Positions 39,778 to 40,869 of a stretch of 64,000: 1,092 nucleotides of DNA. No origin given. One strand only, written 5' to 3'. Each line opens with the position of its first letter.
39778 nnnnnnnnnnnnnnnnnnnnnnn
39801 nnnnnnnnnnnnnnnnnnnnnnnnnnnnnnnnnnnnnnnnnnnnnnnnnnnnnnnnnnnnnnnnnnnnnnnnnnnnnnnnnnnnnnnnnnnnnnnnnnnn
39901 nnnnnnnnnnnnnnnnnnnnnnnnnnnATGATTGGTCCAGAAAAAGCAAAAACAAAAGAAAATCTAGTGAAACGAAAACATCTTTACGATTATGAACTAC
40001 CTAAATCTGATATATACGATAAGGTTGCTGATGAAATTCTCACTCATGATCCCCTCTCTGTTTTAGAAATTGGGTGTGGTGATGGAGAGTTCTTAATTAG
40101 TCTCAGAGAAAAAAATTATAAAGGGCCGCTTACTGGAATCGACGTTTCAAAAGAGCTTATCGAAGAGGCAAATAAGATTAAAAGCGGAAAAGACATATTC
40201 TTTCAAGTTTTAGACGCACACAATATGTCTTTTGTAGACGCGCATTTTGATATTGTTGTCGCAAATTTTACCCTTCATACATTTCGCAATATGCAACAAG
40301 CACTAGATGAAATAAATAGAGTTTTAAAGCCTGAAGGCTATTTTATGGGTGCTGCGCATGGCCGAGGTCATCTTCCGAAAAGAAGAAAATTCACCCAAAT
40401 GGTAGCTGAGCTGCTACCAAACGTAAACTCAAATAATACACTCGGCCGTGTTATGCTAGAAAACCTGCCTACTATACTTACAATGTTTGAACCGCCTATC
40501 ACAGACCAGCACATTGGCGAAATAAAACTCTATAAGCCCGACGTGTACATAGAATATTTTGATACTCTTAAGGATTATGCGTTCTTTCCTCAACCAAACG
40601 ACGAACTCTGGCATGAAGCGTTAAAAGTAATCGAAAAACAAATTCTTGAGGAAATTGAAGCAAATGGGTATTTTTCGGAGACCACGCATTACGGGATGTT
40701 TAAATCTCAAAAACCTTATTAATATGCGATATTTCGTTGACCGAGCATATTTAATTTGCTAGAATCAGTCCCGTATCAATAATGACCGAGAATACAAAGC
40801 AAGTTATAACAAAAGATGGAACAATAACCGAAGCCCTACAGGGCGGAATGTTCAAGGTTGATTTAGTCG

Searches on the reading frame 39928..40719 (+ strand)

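Call 66: search_protein_families(library=pfam, proteins=[window:39928-40719:+])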
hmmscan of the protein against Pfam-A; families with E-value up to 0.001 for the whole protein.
window:39928-40719:+ (264 aa): 12 families
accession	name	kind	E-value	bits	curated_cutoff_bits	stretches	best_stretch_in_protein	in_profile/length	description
PF13847.12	Methyltransf_31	-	1e-22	80.8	27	1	42-171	4-127/145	Methyltransferase domain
PF08241.18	Methyltransf_11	-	2.5e-22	79.7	21.2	1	46-140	1-94/95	Methyltransferase domain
PF13649.12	Methyltransf_25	-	2e-20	73.7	27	1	45-137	1-97/97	Methyltransferase domain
PF08242.18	Methyltransf_12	-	1e-18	68.3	30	1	46-139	1-98/98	Methyltransferase domain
PF13489.12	Methyltransf_23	-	1.4e-18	67.6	27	1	39-157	20-131/164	Methyltransferase domain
PF01209.24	Ubie_methyltran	-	2.2e-11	44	20.1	1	32-165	38-176/233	ubiE/COQ5 methyltransferase family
PF07021.18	MetW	-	9e-10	38.9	21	1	43-132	15-101/193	Methionine biosynthesis protein MetW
PF05401.17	NodS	-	1.4e-06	28.7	24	1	43-140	45-143/201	Nodulation protein S (NodS)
PF02390.23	Methyltransf_4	-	2.5e-05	24.2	24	1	44-103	4-56/173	Putative methyltransferase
PF03291.22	mRNA_G-N7_MeTrfase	-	7.9e-05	22.3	26.6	0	33-143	52-182/315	mRNA (guanine-N(7))-methyltransferase domain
PF03141.22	Methyltransf_29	-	0.00022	20.4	23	1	44-144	120-220/506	Putative S-adenosyl-L-methionine-dependent methyltransferase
PF05175.20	MTS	-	0.00079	19.5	23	0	44-137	34-134/170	Methyltransferase small domain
